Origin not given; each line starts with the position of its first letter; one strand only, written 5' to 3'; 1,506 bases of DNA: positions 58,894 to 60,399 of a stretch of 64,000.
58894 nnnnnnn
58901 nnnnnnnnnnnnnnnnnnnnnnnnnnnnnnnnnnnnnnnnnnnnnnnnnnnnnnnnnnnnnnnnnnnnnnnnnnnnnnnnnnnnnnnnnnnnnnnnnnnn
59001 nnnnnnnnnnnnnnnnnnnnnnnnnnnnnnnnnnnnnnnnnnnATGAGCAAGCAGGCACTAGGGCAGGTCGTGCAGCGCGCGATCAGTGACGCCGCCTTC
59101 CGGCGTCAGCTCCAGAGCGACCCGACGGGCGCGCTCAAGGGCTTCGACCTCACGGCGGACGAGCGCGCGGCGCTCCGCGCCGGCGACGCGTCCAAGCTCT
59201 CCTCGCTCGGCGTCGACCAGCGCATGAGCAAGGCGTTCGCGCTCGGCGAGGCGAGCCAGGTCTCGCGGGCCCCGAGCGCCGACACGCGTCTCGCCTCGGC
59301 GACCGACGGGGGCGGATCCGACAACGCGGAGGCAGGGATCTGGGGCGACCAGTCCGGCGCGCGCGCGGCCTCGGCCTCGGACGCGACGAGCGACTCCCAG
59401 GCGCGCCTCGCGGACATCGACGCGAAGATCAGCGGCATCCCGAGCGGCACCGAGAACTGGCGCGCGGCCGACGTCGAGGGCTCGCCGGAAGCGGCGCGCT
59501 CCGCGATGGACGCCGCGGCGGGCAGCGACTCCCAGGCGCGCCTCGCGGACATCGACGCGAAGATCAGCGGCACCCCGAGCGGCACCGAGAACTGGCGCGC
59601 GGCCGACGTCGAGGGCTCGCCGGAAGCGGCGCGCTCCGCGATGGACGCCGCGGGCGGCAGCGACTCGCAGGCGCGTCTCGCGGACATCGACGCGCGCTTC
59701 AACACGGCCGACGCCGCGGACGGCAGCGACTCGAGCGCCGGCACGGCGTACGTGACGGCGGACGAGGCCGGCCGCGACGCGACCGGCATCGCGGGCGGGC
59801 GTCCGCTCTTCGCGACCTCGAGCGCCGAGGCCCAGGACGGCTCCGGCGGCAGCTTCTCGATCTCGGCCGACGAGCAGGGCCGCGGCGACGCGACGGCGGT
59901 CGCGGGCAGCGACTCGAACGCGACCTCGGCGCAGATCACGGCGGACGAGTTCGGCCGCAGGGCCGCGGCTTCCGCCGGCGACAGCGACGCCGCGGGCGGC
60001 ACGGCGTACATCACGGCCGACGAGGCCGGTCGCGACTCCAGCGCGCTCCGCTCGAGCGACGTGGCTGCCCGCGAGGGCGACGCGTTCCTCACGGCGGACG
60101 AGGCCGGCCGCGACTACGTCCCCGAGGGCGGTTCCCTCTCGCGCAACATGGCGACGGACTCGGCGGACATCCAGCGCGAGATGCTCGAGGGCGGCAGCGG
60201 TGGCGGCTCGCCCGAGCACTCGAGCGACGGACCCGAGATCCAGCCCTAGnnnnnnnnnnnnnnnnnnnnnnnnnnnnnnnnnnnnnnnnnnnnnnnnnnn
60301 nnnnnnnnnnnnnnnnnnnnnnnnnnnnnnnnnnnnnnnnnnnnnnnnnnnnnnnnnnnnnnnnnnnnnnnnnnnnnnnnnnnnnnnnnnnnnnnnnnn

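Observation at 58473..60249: Two adjacent acidic, low-complexity proteins share a recurring 'A[YF][LVI]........' unit; the larger one has a leader-like head and a long repetitive body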

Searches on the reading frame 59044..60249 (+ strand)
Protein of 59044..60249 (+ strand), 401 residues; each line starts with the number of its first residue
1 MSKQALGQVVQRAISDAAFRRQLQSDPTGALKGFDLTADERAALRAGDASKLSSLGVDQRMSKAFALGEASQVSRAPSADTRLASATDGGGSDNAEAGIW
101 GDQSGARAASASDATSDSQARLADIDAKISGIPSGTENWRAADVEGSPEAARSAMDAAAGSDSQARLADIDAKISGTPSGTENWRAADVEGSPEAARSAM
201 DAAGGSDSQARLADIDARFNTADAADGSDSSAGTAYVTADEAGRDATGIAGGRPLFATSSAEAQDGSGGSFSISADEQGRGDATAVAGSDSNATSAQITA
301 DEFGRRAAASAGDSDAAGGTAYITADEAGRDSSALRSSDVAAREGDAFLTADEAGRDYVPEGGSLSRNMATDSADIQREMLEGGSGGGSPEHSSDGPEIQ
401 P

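Call 3: search_protein_families(library=pfam, proteins=[window:59044-60249:+], max_evalue=1)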
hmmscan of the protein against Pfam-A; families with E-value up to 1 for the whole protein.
window:59044-60249:+ (401 aa): 4 families
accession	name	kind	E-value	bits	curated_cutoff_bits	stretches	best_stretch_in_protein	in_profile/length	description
PF14407.11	Frankia_peptide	-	5.4e-07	30.2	48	1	8-60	4-60/63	Ribosomally synthesized peptide prototyped by Frankia Franean1_4349.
PF07746.16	LigA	-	0.0053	17.3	25.3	1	15-58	9-52/87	Aromatic-ring-opening dioxygenase LigAB, LigA subunit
PF20909.2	SpGH101_helical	-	0.015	15.6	27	0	108-128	6-26/60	Endo-alpha-N-acetylgalactosaminidase, helical bundle domain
PF15004.11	MYEOV2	-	0.54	11.2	27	0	192-217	11-36/57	Myeloma-overexpressed-like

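Call 4: search_protein_families(library=ncbifam, proteins=[window:59044-60249:+], max_evalue=1)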
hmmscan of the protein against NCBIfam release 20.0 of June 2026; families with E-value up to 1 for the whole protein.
window:59044-60249:+ (401 aa): 4 families
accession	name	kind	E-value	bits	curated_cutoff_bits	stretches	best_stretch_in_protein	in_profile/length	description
NF038399.1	NH_RiPP_Os17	domain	3.4e-17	62.3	40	1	4-62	1-63/63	Os1348 family NHLP clan protein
TIGR04509.1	mod_pep_NH_fam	subfamily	0.00065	19.7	34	1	3-43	4-44/87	NHLP-related RiPP peptide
TIGR03793.1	leader_NHLP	domain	0.082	12.8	50.9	1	3-32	3-32/77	NHLP leader peptide family RiPP precursor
NF033431.1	cinnamycin_RiPP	subfamily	0.11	13.2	35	1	8-40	3-31/81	cinnamycin family lantibiotic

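Call 7: find_homologous_proteins(query=window:59044-60249:+)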
Query window:59044-60249:+ (401 aa): 447 proteins with E <= 0.001 among 8000 candidates; the best 120 are listed.
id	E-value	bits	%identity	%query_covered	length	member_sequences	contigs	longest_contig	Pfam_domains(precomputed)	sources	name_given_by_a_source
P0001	3.2e-231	785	100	100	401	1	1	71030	PF14407.12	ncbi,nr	ncbi:MAG TPA: Os1348 family NHLP clan protein [Candidatus Limnocylindria bacterium]|nr:Os1348 family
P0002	1.4e-41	162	41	95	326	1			PF14407.12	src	-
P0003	3.3e-40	157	42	95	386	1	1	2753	PF14407.12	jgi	-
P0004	3.9e-38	150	40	95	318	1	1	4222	PF14407.12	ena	-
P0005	5.3e-36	143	41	77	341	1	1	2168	PF14407.12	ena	-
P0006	9.9e-36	142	39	98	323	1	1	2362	PF14407.12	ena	-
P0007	1.5e-35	142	39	95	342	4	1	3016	PF14407.12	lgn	-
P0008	2.1e-35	141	42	77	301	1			PF14407.12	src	-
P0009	2.4e-35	141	43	61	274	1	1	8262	PF14407.12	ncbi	-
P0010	8.7e-35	139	40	95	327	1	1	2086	PF14407.12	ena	-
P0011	6.9e-34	136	59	28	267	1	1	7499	PF14407.12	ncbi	-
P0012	1.0e-33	136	55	32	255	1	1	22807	PF14407.12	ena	-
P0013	1.3e-32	132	63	22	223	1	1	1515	PF14407.12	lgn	-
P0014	1.3e-32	132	42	61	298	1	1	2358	PF14407.12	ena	-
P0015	5.7e-32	130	37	77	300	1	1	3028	PF14407.12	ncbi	-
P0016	1.3e-31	129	40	95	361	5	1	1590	PF14407.12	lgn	-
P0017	1.9e-30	125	76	19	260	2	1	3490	PF14407.12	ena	-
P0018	9.7e-30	123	80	17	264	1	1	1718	PF14407.12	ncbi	-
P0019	1.9e-29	122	54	28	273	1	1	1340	PF14407.12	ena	-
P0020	3.2e-29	121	44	61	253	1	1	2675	PF14407.12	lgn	-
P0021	3.4e-29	121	41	61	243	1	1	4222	PF14407.12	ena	-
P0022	3.8e-29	121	39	98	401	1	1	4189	PF14407.12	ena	-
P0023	6.9e-29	120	45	61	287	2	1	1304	PF14407.12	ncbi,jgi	jgi:hypothetical protein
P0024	7.5e-29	120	38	98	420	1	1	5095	PF14407.12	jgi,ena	-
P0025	1.0e-28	119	39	100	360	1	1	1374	PF14407.12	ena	-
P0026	1.4e-28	119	42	76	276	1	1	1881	PF14407.12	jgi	-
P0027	2.9e-28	118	43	62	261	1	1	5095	PF14407.12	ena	-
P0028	3.8e-28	117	45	61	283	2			PF14407.12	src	-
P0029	4.1e-28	117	42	61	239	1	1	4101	PF14407.12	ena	-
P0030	5.7e-28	117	44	61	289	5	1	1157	PF14407.12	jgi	-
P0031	6.4e-28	117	42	76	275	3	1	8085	PF14407.12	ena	-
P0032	1.5e-27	115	39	95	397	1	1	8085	PF14407.12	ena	-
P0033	2.8e-27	115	40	74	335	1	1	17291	PF14407.12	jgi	jgi:hypothetical protein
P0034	3.9e-27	114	38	63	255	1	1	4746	PF14407.12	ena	-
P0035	1.3e-26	112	60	27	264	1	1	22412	PF14407.12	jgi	-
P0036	1.8e-26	112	65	6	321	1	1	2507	PF14407.12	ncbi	-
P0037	3.5e-26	111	42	74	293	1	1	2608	PF14407.12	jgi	jgi:hypothetical protein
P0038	4.1e-26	111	64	22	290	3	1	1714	PF14407.12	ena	-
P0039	5.2e-26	110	39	72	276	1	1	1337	PF14407.12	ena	-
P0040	6.1e-25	107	46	51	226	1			PF14407.12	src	-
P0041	6.8e-25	107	40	63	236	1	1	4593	PF14407.12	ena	-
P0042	1.2e-24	106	78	16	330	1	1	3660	PF14407.12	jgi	jgi:hypothetical protein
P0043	1.5e-24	106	43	51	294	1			PF14407.12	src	-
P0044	2.7e-24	105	71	19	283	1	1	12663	PF14407.12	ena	-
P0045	4.2e-24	104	45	49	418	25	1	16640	PF14407.12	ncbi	-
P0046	5.9e-24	104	51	39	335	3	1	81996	PF14407.12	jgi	jgi:hypothetical protein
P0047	8.5e-24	103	53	36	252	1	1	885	PF14407.12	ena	-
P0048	1.4e-23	102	43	59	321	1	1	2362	PF14407.12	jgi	jgi:hypothetical protein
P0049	2.0e-23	102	55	31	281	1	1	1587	PF14407.12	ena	-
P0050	2.0e-23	102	40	63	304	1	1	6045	PF14407.12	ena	-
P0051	2.9e-23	101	50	39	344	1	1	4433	PF14407.12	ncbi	ncbi:MAG TPA: Os1348 family NHLP clan protein [Candidatus Limnocylindria bacterium]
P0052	4.0e-23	101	56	31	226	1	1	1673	PF14407.12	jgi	jgi:hypothetical protein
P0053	4.5e-23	101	37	78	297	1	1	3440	PF14407.12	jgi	-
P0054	6.6e-23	100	71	17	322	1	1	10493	PF14407.12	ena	-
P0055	7.9e-23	100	45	53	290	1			PF14407.12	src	-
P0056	8.1e-23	100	39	73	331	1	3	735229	PF14407.12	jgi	-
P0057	9.9e-23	100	58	28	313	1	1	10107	PF14407.12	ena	-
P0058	1.0e-22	100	50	38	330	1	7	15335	PF14407.12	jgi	jgi:hypothetical protein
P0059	1.2e-22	99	60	27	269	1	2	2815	PF14407.12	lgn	-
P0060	1.2e-22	99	58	28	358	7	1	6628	PF14407.12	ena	-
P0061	1.5e-22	99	40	50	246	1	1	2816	PF14407.12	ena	-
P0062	2.1e-22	99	41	61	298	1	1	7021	PF14407.12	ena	-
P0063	2.4e-22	98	53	31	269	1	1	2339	PF14407.12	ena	-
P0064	3.1e-22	98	45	49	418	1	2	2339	PF14407.12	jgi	-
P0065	3.2e-22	98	58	28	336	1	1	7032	PF14407.12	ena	-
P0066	3.3e-22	98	76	16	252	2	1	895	PF14407.12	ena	-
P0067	4.2e-22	98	43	44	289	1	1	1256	PF14407.12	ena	-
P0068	4.3e-22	98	56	31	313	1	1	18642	PF14407.12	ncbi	-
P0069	4.5e-22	97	44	51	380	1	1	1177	PF14407.12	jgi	jgi:hypothetical protein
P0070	4.6e-22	97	35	98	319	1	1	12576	PF14407.12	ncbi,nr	ncbi:MAG TPA: Os1348 family NHLP clan protein [Candidatus Saccharimonadales bacterium]|nr:Os1348 fam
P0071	4.7e-22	97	79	18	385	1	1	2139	PF14407.12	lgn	-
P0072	4.9e-22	97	71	19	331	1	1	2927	PF14407.12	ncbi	ncbi:MAG: hypothetical protein NVS1B1_11120 [Candidatus Limnocylindrales bacterium]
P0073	5.1e-22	97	71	17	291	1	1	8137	PF14407.12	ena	-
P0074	5.5e-22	97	45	49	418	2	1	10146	PF14407.12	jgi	-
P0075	5.9e-22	97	71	19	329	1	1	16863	PF14407.12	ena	-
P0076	6.8e-22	97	73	19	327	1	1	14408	PF14407.12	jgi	-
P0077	6.9e-22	97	71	19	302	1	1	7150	PF14407.12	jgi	-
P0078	8.4e-22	97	45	49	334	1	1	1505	PF14407.12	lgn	-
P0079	1.1e-21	96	61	27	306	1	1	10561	PF14407.12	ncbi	ncbi:MAG: Os1348 family NHLP clan protein [Chloroflexota bacterium]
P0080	1.2e-21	96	50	35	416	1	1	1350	PF14407.12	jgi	jgi:hypothetical protein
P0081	1.2e-21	96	49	35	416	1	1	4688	PF14407.12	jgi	jgi:hypothetical protein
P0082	1.3e-21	96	58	28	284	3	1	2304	PF14407.12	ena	-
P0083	1.4e-21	96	54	30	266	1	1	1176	PF14407.12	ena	-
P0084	1.4e-21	96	76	16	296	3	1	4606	PF14407.12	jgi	jgi:hypothetical protein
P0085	1.5e-21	96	78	16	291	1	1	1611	PF14407.12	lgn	-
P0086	1.6e-21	96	58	28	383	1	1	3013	PF14407.12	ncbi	-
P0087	1.6e-21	96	37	70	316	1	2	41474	PF14407.12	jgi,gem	-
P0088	1.6e-21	96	53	30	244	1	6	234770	PF14407.12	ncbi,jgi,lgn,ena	-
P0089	1.8e-21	96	40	46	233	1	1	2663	PF14407.12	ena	-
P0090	1.8e-21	96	49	38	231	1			PF14407.12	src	-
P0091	1.8e-21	95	41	63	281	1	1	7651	PF14407.12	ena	-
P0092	2.0e-21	95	55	31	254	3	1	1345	PF14407.12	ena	-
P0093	2.0e-21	95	70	18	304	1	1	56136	PF14407.12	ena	-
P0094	2.1e-21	95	64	20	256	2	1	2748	PF14407.12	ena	-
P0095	2.2e-21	95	38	51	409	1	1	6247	PF14407.12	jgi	jgi:hypothetical protein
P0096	2.6e-21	95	44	51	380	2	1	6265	PF14407.12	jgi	jgi:hypothetical protein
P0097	2.6e-21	95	57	28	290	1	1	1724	PF14407.12,PF19756.5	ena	-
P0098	2.8e-21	95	73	19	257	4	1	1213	PF14407.12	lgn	-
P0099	3.0e-21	95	46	51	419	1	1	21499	PF14407.12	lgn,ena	-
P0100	3.2e-21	95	52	36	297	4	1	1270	PF14407.12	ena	-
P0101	3.2e-21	95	43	61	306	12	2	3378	PF14407.12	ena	-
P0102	3.4e-21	95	53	33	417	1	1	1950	PF14407.12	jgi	jgi:hypothetical protein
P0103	3.5e-21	95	80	18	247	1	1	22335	PF14407.12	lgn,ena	-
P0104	3.6e-21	95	57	27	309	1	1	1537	PF14407.12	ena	-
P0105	3.6e-21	94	49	39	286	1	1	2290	PF14407.12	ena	-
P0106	3.6e-21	94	53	35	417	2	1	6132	PF14407.12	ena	-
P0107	3.8e-21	94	74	17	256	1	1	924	PF14407.12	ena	-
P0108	4.0e-21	94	68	20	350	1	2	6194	PF14407.12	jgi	jgi:hypothetical protein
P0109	4.0e-21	94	79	16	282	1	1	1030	PF14407.12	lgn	-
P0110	4.6e-21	94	43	51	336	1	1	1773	PF14407.12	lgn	-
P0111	4.9e-21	94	57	28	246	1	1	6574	PF14407.12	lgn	-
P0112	5.0e-21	94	40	63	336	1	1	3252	PF14407.12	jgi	-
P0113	5.2e-21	94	53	36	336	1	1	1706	PF14407.12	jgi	-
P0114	5.9e-21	94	44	51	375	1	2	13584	PF14407.12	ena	-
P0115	7.3e-21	93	66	22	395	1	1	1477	PF14407.12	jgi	jgi:hypothetical protein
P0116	1.0e-20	93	82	17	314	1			PF14407.12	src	-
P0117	1.0e-20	93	37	80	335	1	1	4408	PF14407.12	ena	-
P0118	1.1e-20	93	71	19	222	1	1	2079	PF14407.12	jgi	-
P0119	1.2e-20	93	53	31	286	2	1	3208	PF14407.12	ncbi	-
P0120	1.2e-20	93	44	31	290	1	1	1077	PF14407.12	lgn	-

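Call 12: find_encoding_contigs(protein=P0056, flank=8000, max_places=3)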
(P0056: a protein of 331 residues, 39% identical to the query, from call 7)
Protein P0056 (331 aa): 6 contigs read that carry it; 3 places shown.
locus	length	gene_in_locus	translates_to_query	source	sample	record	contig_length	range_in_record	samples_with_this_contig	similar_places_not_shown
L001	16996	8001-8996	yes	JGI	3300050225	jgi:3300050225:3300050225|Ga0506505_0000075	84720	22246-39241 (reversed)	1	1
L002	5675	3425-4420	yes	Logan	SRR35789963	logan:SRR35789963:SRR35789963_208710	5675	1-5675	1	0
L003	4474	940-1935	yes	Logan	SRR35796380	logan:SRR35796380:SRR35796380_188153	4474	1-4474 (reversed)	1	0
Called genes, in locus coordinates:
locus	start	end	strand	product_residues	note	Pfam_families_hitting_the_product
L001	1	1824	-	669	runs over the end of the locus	-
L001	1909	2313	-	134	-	PF19571:ACT_8 (weak), PF13291:ACT_4 (faint), PF01842:ACT (weak), PF22629:ACT_AHAS_ss (faint)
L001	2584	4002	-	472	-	PF02233:PNTB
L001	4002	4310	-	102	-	PF12769:PNTB_4TM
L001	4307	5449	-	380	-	PF05222:AlaDh_PNT_N, PF01262:AlaDh_PNT_C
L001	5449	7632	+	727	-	PF02163:Peptidase_M50 (weak), PF00027:cNMP_binding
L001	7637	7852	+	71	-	-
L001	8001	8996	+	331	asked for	PF14407:Frankia_peptide (weak)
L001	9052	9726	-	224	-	PF00027:cNMP_binding, PF13545:HTH_Crp_2, PF00325:Crp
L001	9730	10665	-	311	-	PF00296:Bac_luciferase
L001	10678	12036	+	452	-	PF00202:Aminotran_3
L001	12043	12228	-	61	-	-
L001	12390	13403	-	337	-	PF00296:Bac_luciferase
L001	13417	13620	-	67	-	-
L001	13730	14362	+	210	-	PF07336:ABATE, PF11706:zf-CGNR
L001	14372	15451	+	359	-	PF07336:ABATE, PF11706:zf-CGNR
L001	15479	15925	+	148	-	PF11716:MDMPI_N (weak), PF12867:DinB_2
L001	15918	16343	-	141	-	PF01243:PNPOx_N, PF12900:Pyridox_ox_2 (weak)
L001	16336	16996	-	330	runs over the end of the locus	PF00296:Bac_luciferase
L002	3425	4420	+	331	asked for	PF14407:Frankia_peptide (weak)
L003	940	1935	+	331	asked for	PF14407:Frankia_peptide (weak)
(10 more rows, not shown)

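Call 13: find_encoding_contigs(protein=P0012, flank=8000, max_places=3)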
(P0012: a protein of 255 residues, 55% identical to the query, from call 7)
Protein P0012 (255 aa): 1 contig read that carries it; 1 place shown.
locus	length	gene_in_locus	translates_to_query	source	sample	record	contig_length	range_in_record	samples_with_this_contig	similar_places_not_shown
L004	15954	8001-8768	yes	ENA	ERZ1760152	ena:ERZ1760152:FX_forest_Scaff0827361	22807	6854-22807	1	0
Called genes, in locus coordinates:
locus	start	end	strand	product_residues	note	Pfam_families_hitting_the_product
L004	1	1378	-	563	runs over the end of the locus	PF00496:SBP_bac_5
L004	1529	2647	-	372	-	PF00072:Response_reg, PF00211:Guanylate_cyc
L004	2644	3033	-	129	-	PF00072:Response_reg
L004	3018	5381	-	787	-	PF01590:GAF, PF13185:GAF_2, PF13492:GAF_3, PF01590:GAF, PF13185:GAF_2, PF13492:GAF_3, PF01590:GAF, PF13185:GAF_2, +4 more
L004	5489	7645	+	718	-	PF02163:Peptidase_M50 (weak), PF00027:cNMP_binding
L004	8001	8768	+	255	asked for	PF14407:Frankia_peptide (weak)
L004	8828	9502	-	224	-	PF00027:cNMP_binding, PF13545:HTH_Crp_2, PF00325:Crp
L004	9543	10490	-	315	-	PF00296:Bac_luciferase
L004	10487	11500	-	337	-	PF00296:Bac_luciferase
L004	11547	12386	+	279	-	PF00795:CN_hydrolase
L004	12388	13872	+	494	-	PF00171:Aldedh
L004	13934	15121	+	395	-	PF13173:AAA_14, PF13635:DUF4143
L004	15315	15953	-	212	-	?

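Call 15: find_encoding_contigs(protein=P0031, flank=8000, max_places=2)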
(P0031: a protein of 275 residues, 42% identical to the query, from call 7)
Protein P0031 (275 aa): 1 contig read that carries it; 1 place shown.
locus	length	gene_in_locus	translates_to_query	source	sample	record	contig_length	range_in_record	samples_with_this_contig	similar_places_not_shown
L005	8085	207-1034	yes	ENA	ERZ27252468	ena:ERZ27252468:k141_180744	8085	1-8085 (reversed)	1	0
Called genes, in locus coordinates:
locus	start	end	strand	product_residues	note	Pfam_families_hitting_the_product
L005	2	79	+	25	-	?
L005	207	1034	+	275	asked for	PF14407:Frankia_peptide (weak)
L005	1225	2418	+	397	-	PF14407:Frankia_peptide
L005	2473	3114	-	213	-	PF00027:cNMP_binding, PF13545:HTH_Crp_2, PF00325:Crp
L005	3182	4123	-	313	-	PF00296:Bac_luciferase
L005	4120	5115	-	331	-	PF00296:Bac_luciferase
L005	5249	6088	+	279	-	PF00795:CN_hydrolase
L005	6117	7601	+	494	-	PF00171:Aldedh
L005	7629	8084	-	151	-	?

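Call 21: search_solved_structures(query=window:59044-60249:+, max_evalue=1, show_alignments=2)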
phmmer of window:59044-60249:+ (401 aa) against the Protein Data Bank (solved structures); distinct sequences matched with E-value up to 1: 3.
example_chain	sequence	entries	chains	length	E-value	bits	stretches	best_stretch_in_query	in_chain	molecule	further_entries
6lk7_A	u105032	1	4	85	0.00072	22.7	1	3-60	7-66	Nitrile hydratase, alpha chain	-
4rww_A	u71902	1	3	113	0.93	12.5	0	286-345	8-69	Lmo2692 protein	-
4rwx_A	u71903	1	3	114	0.95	12.4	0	286-345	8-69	Lmo2692 protein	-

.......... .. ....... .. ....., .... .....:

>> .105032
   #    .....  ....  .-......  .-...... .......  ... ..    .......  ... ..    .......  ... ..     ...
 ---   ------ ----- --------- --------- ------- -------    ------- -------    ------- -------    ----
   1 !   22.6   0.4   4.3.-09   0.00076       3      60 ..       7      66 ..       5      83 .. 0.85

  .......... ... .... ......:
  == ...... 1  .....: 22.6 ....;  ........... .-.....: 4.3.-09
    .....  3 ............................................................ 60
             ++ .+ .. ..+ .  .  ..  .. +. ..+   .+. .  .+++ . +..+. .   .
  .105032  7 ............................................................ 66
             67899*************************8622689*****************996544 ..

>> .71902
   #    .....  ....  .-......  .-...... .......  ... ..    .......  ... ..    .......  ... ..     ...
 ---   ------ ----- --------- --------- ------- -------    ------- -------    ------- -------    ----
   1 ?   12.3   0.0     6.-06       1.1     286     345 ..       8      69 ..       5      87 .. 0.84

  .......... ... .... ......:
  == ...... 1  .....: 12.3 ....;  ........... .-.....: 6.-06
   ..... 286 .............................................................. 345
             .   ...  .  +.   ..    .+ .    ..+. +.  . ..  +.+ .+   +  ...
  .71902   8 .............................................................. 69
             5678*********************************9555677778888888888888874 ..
